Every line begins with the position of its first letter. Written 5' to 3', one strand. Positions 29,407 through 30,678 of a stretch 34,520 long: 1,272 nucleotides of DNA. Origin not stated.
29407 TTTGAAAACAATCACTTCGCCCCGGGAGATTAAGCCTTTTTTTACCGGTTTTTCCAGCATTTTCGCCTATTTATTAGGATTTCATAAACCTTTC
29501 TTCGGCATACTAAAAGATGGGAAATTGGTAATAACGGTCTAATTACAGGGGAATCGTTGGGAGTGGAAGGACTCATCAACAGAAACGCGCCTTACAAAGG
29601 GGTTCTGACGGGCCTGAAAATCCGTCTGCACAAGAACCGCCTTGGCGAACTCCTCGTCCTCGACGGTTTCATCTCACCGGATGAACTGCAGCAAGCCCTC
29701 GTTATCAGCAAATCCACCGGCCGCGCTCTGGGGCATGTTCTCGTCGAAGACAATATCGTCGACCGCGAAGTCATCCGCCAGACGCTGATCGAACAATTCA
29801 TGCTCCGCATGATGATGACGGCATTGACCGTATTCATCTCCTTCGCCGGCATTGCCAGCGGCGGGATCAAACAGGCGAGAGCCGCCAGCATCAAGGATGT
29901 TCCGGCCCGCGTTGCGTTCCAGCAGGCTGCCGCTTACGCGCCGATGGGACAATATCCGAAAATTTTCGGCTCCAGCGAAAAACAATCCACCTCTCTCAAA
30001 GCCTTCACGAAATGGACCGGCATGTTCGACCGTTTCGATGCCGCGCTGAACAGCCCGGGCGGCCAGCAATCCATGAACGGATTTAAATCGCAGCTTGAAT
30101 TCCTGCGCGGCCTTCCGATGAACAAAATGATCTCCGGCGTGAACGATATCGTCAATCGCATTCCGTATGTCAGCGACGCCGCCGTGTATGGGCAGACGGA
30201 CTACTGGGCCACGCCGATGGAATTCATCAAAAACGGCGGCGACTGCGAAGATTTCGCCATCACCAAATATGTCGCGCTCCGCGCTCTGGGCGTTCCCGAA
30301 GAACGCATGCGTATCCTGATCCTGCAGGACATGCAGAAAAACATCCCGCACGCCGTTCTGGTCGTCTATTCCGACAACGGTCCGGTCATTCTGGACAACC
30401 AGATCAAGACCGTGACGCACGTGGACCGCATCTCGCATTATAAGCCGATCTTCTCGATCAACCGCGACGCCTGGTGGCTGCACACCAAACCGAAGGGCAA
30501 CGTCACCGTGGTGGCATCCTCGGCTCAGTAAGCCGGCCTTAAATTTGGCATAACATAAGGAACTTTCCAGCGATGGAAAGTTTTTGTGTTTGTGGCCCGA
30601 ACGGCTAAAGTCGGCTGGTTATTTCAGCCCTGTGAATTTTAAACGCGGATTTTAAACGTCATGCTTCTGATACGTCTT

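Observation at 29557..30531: One polypeptide joins a c-di-GMP-receptor-type MshEN domain to a LapG-like periplasmic cysteine protease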

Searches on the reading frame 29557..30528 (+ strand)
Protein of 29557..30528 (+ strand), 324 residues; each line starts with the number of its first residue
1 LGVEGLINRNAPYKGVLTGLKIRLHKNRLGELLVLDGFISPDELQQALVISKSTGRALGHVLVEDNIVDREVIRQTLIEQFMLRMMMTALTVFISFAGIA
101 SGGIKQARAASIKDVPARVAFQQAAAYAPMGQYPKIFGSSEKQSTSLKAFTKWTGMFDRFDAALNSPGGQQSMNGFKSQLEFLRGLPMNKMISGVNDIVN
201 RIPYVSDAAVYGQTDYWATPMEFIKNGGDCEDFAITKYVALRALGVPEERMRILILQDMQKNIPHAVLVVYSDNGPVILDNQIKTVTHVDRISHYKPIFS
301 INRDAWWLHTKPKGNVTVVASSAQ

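Call 3: search_protein_families(library=pfam, proteins=[window:29557-30528:+], max_evalue=10)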
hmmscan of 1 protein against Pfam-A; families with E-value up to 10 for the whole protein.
window:29557-30528:+ (324 aa): 5 families
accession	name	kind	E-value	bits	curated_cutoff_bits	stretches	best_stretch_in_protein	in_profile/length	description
PF06035.17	Peptidase_C93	-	2.6e-20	73.3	27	1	190-292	40-138/162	Bacterial transglutaminase-like cysteine proteinase BTLCP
PF01841.26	Transglut_core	-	0.0022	18.7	23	1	198-274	25-101/108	Transglutaminase-like superfamily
PF04473.18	DUF553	-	0.022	14.7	20.5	1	211-286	44-118/140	Transglutaminase-like domain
PF13202.12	EF-hand_5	-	0.21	11.6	25.9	1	36-48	13-24/25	EF hand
PF18784.6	CRM1_repeat_2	-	0.32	11.1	30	1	250-296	11-51/68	CRM1 / Exportin repeat 2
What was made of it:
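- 29959..30510 (+): BTLCP (Peptidase_C93) catalytic domain including its N-terminal lobe, residues about 135-318. Pfam PF06035 at 73.3 bits (call 3).
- On BTLCP (Pfam PF06035, Peptidase_C93): 73.3 bits against a cutoff of 27 (call 3).
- Checked: Pfam T2SSE_N was not reported even at E<=10 (call 3). The BTLCP domain scores 73.3 bits on Pfam PF06035 (cutoff 27) (call 3).
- Tried and rejected: Pfam T2SSE_N gave no hit even at E<=10 (call 3).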

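Call 4: search_protein_families(library=ncbifam, proteins=[window:29557-30528:+], max_evalue=10)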
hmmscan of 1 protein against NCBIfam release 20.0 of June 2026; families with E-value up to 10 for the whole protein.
window:29557-30528:+ (324 aa): 4 families
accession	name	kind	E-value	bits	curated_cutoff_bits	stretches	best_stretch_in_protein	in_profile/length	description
NF045674.1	CystProtLapG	equivalog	1e-28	100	320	1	168-318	43-196/221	cysteine protease LapG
NF053729.1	c-di-GMP_motif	domain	5.9e-14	51.6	38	1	28-80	1-53/53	cyclic di-GMP-binding domain-containing protein, MshE-related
NF012033.0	PRK15489.1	equivalog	4.5e-06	25.1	537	1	24-83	488-547/703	glycosyl transferase family protein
NF008411.1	PRK11234.1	equivalog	0.0012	17.4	1170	1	25-88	653-716/723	cyclic di-3',5'-guanylate-activated glycosyltransferase NfrB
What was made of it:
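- On MshEN_N c-di-GMP-binding domain: NF053729 matches positions 1-53/53 at 51.6 bits against a cutoff of 38 (call 4).
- On LapG (NCBIfam equivalog NF045674; Lap system): 100 bits against a cutoff of 320 (call 4).
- Closest known: LapD-LapG. Different: The protein is not a LapG orthologue by the NCBIfam cutoff (call 4).
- Checked: The NCBIfam model NF053729 ('c-di-GMP_motif, MshE-related', 53 positions) matches residues 28-80 end to end at 51.6 bits (curated cutoff 38, E 5.9e-14) (call 4).
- The LapG equivalog score is 100 against a cutoff of 320 (call 4).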

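Call 8: find_homologous_proteins(query=window:29557-30528:+)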
Query window:29557-30528:+ (324 aa): 2373 proteins with E <= 0.001 among 8000 candidates; the best 120 are listed.
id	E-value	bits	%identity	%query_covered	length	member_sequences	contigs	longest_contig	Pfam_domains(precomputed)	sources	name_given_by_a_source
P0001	6.3e-209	710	98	100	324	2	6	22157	PF06035.18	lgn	-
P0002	2.7e-204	695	95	99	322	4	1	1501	PF06035.18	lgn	-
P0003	9.9e-180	614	84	99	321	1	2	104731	PF06035.18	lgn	-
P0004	2.8e-178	610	83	99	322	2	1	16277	PF06035.18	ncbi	-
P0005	9.7e-178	608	83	99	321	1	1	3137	PF06035.18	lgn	-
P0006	2.0e-177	607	82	99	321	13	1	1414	PF06035.18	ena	-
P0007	2.0e-177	607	83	99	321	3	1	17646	PF06035.18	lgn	-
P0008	5.3e-177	605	85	96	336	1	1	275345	PF06035.18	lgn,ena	-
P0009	4.6e-176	602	82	99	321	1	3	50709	PF06035.18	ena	-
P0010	8.6e-173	591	79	99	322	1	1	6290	PF06035.18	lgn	-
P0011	9.8e-173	591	81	99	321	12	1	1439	PF06035.18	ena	-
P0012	2.1e-172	590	80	98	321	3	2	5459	PF06035.18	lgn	-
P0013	2.7e-172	590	80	99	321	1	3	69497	PF06035.18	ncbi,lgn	-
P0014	4.8e-172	589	80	100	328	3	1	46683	PF06035.18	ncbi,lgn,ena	-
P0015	5.8e-172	589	80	98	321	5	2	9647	PF06035.18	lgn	-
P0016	9.4e-172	588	79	99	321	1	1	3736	PF06035.18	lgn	-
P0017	1.6e-171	587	80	100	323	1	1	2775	PF06035.18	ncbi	-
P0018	4.8e-170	582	81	96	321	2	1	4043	PF06035.18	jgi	jgi:predicted transglutaminase-like cysteine proteinase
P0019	1.2e-169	581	79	99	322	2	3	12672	PF06035.18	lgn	-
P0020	1.8e-169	581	78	96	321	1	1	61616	PF06035.18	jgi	jgi:predicted transglutaminase-like cysteine proteinase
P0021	8.3e-169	578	78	99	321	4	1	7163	PF06035.18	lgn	-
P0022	2.0e-168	577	80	96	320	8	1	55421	PF06035.18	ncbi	-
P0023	1.6e-167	574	81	93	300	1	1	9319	PF06035.18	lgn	-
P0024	1.3e-166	571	78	99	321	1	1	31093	PF06035.18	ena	-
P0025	2.1e-166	570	78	96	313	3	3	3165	PF06035.18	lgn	-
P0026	7.8e-166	569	81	93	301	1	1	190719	PF06035.18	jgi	-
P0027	8.4e-166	569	79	96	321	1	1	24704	PF06035.18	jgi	jgi:predicted transglutaminase-like cysteine proteinase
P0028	8.7e-166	568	78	98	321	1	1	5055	PF06035.18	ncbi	-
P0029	5.5e-165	566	76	99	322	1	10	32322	PF06035.18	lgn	-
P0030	1.5e-163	561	79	93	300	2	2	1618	PF06035.18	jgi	jgi:predicted transglutaminase-like cysteine proteinase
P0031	2.7e-163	560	76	99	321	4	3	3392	PF06035.18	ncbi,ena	-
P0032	3.4e-163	560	76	98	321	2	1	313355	PF06035.18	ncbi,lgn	-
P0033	1.9e-162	558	80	93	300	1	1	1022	PF06035.18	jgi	jgi:predicted transglutaminase-like cysteine proteinase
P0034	2.9e-161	554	75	99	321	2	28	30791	PF06035.18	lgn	-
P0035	4.2e-161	553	76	99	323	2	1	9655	PF06035.18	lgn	-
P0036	2.7e-160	550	75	96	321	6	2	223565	PF06035.18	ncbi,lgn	-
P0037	3.1e-160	550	79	93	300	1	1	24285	PF06035.18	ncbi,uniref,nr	ncbi:MAG: hypothetical protein DI551_04660 [Micavibrio aeruginosavorus]|uniref:Transglutaminase n=1 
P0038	1.6e-159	548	75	99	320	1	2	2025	PF06035.18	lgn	-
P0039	3.9e-159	547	75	96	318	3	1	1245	PF06035.18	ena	-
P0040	1.9e-158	544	76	98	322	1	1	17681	PF06035.18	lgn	-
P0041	1.9e-158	544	75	98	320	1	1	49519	PF06035.18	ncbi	-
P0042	2.7e-158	544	78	93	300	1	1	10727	PF06035.18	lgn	-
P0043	2.4e-157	541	72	100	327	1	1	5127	PF06035.18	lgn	-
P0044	7.4e-156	536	76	93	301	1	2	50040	PF06035.18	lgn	-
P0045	1.1e-155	535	75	95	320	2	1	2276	PF06035.18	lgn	-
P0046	1.3e-155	535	75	97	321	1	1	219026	PF06035.18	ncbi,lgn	-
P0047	2.1e-155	534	73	98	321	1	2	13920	PF06035.18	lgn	-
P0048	2.5e-154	531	73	99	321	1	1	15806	PF06035.18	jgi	-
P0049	1.2e-153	529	72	99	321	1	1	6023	PF06035.18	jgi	jgi:predicted transglutaminase-like cysteine proteinase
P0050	2.2e-153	528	72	98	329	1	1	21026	PF06035.18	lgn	-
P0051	9.0e-153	526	72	98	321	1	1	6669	PF06035.18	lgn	-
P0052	1.1e-152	525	73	96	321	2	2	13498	PF06035.18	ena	-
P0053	2.0e-152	525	73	96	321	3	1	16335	PF06035.18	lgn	-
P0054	2.3e-152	524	73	96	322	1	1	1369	PF06035.18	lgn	-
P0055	3.1e-152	524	73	97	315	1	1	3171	PF06035.18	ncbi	-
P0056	1.1e-151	522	72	98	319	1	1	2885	PF06035.18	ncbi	-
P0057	5.8e-151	520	73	98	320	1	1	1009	PF06035.18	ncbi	-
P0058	2.8e-149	514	73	93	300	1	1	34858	PF06035.18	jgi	-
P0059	7.5e-149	513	70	99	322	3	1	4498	PF06035.18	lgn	-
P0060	5.8e-148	510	70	98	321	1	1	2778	PF06035.18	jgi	jgi:predicted transglutaminase-like cysteine proteinase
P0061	1.2e-147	509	71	97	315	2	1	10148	PF06035.18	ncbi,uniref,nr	ncbi:MAG: hypothetical protein DI626_02975 [Micavibrio aeruginosavorus]|uniref:Transglutaminase n=1 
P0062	1.3e-147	509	72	96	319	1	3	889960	PF06035.18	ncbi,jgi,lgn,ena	ncbi:MAG: transglutaminase-like cysteine peptidase [Micavibrio sp.]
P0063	5.6e-146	503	71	96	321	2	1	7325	PF06035.18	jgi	jgi:predicted transglutaminase-like cysteine proteinase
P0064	1.3e-145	502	70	98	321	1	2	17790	PF06035.18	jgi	jgi:predicted transglutaminase-like cysteine proteinase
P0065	3.7e-145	501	71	96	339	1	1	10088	PF06035.18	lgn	-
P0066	6.7e-145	500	70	97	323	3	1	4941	PF06035.18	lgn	-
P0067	2.6e-144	498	71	95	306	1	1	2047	PF06035.18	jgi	jgi:predicted transglutaminase-like cysteine proteinase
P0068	1.0e-143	496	70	96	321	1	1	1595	PF06035.18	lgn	-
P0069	3.9e-142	491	68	96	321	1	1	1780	PF06035.18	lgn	-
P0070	1.8e-139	482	65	99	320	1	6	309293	PF06035.18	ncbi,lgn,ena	-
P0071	2.4e-139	482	66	99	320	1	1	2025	PF06035.18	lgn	-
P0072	4.4e-139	481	68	93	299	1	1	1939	PF06035.18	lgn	-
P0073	2.2e-137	475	65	97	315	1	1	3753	PF06035.18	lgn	-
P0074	3.0e-137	475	66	96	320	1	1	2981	PF06035.18,PF01841.26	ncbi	-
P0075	3.3e-137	475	66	98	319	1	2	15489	PF06035.18,PF01841.26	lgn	-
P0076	5.1e-137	474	67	97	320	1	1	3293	PF06035.18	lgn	-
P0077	7.6e-137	473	67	96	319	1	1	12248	PF06035.18,PF01841.26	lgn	-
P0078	1.2e-136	473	67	96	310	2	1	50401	PF06035.18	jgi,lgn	jgi:predicted transglutaminase-like cysteine proteinase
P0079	1.3e-136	473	65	96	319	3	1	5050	PF06035.18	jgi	jgi:predicted transglutaminase-like cysteine proteinase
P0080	1.3e-136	473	65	99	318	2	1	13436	PF06035.18,PF01841.26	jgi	jgi:predicted transglutaminase-like cysteine proteinase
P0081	2.4e-136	472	66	96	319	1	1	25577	PF06035.18,PF01841.26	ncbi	-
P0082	4.4e-136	471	66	96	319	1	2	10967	PF06035.18,PF01841.26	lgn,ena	-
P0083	1.0e-135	470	66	98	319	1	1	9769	PF06035.18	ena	-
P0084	3.5e-134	465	65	96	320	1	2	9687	PF06035.18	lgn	-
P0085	5.8e-134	464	66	96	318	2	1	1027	PF06035.18,PF01841.26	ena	-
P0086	9.0e-134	463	64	100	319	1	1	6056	PF06035.18,PF01841.26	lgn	-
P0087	1.2e-133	463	64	98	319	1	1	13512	PF06035.18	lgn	-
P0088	1.3e-133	463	65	96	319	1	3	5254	PF06035.18,PF01841.26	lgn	-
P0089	1.7e-133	462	66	96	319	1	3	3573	PF06035.18,PF01841.26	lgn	-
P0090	1.4e-132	459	63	97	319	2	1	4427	PF06035.18,PF01841.26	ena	-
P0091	1.7e-132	459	65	96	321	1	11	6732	PF06035.18,PF01841.26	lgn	-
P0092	3.4e-132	458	64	96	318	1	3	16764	PF06035.18,PF01841.26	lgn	-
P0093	3.9e-132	458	64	98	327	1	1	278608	PF06035.18,PF01841.26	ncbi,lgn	-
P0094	7.9e-131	454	63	98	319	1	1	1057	PF06035.18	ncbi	-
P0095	8.0e-131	454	63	98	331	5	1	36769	PF06035.18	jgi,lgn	jgi:predicted transglutaminase-like cysteine proteinase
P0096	1.1e-130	453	63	98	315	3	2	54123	PF06035.18,PF01841.26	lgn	-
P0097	1.7e-129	449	63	96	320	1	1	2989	PF06035.18,PF01841.26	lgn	-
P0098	3.0e-129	448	62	98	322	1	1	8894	PF06035.18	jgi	-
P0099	1.2e-128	446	62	96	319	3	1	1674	PF06035.18,PF01841.26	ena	-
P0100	1.3e-127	443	64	93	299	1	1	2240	PF06035.18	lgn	-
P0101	1.8e-127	443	63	96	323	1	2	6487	PF06035.18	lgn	-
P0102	1.4e-126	440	63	98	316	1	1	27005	PF06035.18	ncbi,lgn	ncbi:MAG: transglutaminase-like cysteine peptidase [Pseudomonadota bacterium]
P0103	3.2e-126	439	64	96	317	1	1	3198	PF06035.18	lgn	-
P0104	8.3e-126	437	63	93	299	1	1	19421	PF06035.18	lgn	-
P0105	1.2e-125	437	63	96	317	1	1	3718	PF06035.18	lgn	-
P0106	4.1e-125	435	61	98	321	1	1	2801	PF06035.18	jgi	-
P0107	5.5e-125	434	63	96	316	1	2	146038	PF06035.18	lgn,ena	-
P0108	8.1e-125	434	61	97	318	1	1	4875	PF06035.18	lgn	-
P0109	1.0e-124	434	61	93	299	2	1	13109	PF06035.18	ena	-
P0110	1.2e-124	433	62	95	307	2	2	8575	PF06035.18,PF01841.26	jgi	-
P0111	1.2e-124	433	63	96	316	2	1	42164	PF06035.18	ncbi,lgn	-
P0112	7.5e-124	431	61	98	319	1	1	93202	PF06035.18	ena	-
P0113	1.2e-123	430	61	96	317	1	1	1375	PF06035.18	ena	-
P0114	1.8e-123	429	61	98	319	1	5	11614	PF06035.18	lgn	-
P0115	6.6e-123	428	61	96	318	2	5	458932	PF06035.18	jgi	jgi:predicted transglutaminase-like cysteine proteinase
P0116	7.2e-123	428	60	97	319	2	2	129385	PF06035.18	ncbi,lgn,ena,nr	ncbi:MAG: transglutaminase-like cysteine peptidase [Alphaproteobacteria bacterium]|nr:transglutamina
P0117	1.3e-122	427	62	96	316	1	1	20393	PF06035.18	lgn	-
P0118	1.7e-122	426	62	96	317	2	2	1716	PF06035.18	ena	-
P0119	1.8e-122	426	62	96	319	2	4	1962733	PF06035.18,PF01841.26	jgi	jgi:predicted transglutaminase-like cysteine proteinase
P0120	5.7e-122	425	65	93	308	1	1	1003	PF06035.18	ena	-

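Call 18: find_related_loci(query=window:29557-30528:+, collection=genome_contigs, flank=10000)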
Query window:29557-30528:+ (324 aa) in genome_contigs; peptide patterns used: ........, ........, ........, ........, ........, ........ (x = any residue, [..] = any of these).
95 stretches matched a pattern; 64 encode a relative of the query (tblastn E <= 1e-3); 63 distinct loci.
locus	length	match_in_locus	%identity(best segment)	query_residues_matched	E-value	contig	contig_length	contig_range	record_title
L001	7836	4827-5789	81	3-324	0e+0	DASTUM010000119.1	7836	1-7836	MAG TPA_asm: Micavibrio sp. isolate SMAG_U2332 k141_178029, whole genome shotgun sequence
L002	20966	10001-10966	80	2-324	0e+0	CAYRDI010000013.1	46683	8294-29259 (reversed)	MAG TPA_asm: uncultured Micavibrio sp. isolate SRP257259_co1_112 genome assembly, contig: NODE_728_length_46683_cov_6.43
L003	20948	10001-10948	76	8-324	2e-173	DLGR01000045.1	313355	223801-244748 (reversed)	MAG TPA_asm: Micavibrio sp. UBA7689 UBA7689_contig_1392, whole genome shotgun sequence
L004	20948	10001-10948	74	8-324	8e-171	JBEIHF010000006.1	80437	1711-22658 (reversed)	MAG: Micavibrio sp. isolate Sample-102-S76-bin-190 Sample_102_S76-bin_190-k141_76280, whole genome shotgun sequence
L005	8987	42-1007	72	2-324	3e-166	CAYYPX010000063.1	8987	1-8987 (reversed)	MAG TPA_asm: uncultured Micavibrio sp. isolate SRP199154_co2_59 genome assembly, contig: NODE_5604_length_8987_cov_10.16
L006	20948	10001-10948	75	7-324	6e-162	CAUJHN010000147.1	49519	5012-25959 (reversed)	MAG: Pseudomonadota bacterium isolate KLAP117 genome assembly, contig: KLAP117_332233, whole genome shotgun sequence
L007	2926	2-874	76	33-324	2e-167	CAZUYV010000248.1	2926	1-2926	MAG TPA_asm: uncultured Micavibrio sp. isolate SRP193066_co1_69 genome assembly, contig: NODE_36217_length_2926_cov_5.75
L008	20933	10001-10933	72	13-324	3e-157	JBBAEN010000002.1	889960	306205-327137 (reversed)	MAG: Micavibrio sp. isolate SO_2017_LW2_157 scaffold_2_c1_LW138R_2017, whole genome shotgun sequence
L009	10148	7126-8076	71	7-324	8e-157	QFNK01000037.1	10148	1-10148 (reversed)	MAG: Micavibrio aeruginosavorus isolate S2_018_000_R2_104 S2_018_000_R2_scaffold_4905, whole genome shotgun sequence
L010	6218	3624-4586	65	2-324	4e-150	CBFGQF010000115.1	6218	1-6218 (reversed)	MAG TPA_asm: uncultured Alphaproteobacteria bacterium isolate SRR14536361_binner13_Refined_63 genome assembly, contig: E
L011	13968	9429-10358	65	13-324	1e-143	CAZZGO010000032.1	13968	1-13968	MAG TPA_asm: uncultured Pseudobdellovibrionaceae bacterium isolate SRP199154_co2_77 genome assembly, contig: NODE_2852_l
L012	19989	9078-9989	66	13-319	3e-142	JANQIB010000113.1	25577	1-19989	MAG: Alphaproteobacteria bacterium isolate PL24a_bin.34 k99_5207647, whole genome shotgun sequence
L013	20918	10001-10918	64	7-315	2e-136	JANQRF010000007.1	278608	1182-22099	MAG: Alphaproteobacteria bacterium isolate IP29b_bin.51 k99_2327107, whole genome shotgun sequence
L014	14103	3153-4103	63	2-323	9e-136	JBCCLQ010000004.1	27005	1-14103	MAG: Pseudomonadota bacterium isolate P01_C01_bin.30 k141_2265479_length_27005_cov_8.1402, whole genome shotgun sequence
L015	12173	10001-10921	63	14-323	3e-133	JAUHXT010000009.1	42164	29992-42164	MAG: Alphaproteobacteria bacterium isolate 3_bin.2 NODE_1286_length_42164_cov_1.214192, whole genome shotgun sequence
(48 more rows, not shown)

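Call 24: search_solved_structures(query=window:29557-30528:+, max_evalue=1, show_alignments=3)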
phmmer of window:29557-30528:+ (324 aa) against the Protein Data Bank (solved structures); distinct sequences matched with E-value up to 1: 14.
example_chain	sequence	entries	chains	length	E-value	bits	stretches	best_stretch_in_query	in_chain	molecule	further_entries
4fgo_A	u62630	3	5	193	2.1e-22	82.7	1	177-319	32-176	Periplasmic protein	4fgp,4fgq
4u65_E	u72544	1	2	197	5.7e-21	78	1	163-316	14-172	Putative cystine protease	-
6f8l_G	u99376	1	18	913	2.6e-13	52.9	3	28-85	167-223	Type IV pilus assembly protein PilF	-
5htl_A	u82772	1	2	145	2.6e-05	26.6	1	25-84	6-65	MSHA biogenesis protein MshE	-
8pfa_A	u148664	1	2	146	7.2e-05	25.2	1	28-86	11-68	c-di-GMP binding domain of the ATPase enzyme PilF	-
6ejf_J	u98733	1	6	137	0.00015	24.1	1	28-86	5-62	Type IV pilus assembly protein PilF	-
8pdk_A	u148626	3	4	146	0.00016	24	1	28-86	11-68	c-di-GMP binding domain of the ATPase enzyme PilF | ATP-binding motif-containing protein pilF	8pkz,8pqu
9gl5_A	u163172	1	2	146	0.00016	24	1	28-86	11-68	ATP-binding motif-containing protein pilF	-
9glg_A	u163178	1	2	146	0.00031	23.1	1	28-84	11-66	ATP-binding motif-containing protein pilF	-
8pe0_A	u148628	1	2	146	0.00033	23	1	29-86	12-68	c-di-GMP binding domain of the ATPase enzyme PilF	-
9g1w_A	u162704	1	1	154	0.0072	18.6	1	25-85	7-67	Type IV pilus assembly ATPase PilB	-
6olj_C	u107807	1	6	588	0.48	12.6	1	24-81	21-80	Type IV pilus biogenesis ATPase PilB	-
5tsg_B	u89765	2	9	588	0.5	12.5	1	24-81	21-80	Type IV pilus biogenesis ATPase PilB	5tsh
5zfr_A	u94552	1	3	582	0.79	11.9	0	25-81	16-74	Type IV pilus biogenesis ATPase PilB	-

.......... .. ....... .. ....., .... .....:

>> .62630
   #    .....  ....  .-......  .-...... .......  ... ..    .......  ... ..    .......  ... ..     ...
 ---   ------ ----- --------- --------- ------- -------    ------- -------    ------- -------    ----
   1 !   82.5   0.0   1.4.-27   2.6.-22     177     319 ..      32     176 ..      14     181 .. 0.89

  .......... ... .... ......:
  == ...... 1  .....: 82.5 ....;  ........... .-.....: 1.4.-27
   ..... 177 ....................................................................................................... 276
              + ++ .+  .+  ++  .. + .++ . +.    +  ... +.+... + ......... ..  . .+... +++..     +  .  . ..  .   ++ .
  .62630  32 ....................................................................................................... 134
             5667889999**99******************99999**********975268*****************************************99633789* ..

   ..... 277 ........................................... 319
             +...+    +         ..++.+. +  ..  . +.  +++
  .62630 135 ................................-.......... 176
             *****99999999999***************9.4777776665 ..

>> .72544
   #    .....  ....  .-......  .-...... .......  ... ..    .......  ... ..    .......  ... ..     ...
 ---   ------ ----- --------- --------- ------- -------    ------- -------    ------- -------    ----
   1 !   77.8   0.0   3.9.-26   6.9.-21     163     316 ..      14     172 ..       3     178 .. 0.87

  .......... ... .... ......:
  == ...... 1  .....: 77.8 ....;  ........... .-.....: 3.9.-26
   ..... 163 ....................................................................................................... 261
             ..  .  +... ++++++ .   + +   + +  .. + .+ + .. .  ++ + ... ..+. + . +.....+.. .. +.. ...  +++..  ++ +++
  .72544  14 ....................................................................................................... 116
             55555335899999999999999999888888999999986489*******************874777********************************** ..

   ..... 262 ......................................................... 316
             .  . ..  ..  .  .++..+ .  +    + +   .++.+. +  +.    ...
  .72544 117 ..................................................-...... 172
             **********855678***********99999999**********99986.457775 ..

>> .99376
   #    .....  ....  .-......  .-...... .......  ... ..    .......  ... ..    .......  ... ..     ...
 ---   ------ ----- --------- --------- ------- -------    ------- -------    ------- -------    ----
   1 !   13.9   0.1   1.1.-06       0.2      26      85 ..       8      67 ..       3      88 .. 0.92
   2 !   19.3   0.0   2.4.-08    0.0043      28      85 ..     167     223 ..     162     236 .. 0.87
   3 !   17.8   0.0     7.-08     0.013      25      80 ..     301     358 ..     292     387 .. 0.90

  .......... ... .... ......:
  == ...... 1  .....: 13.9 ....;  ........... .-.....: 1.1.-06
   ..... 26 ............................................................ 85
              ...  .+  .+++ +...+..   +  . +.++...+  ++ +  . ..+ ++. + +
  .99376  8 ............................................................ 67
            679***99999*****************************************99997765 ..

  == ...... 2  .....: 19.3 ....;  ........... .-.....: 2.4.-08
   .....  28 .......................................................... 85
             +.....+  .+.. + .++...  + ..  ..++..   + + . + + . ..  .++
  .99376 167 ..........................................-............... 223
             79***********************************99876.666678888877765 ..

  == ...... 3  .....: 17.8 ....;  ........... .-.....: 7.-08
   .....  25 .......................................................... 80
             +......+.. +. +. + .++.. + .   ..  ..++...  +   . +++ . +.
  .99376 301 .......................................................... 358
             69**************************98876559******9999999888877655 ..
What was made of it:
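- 29959..30510 (+): LapG structures hit at E 2e-22 and 6e-21 (call 24).
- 30241..30252 (+): Asp229-Cys230-Glu231-Asp232: catalytic Cys flanked by the acidic residues that form the calcium site in LapG. Aligned to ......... of LapG (call 24).
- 30349..30351 (+): Catalytic His265. Aligned with the LapG His (call 24).
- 30394..30396 (+): Catalytic Asp280. Aligned with the LapG Asp (call 24).
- Checked: A sequence search of the PDB hits V. cholerae MshE 5htl (E 2.6e-5) and T. thermophilus PilF GSPII domains (E 2.6e-13) with residues 25-86 (call 24). GGDCEDF, PHAVLVV and ILDNQ are present, and Cys230/His265/Asp280 align with the triad of L. pneumophila and P. fluorescens LapG (call 24).
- PDB sequence hits are in call 24.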
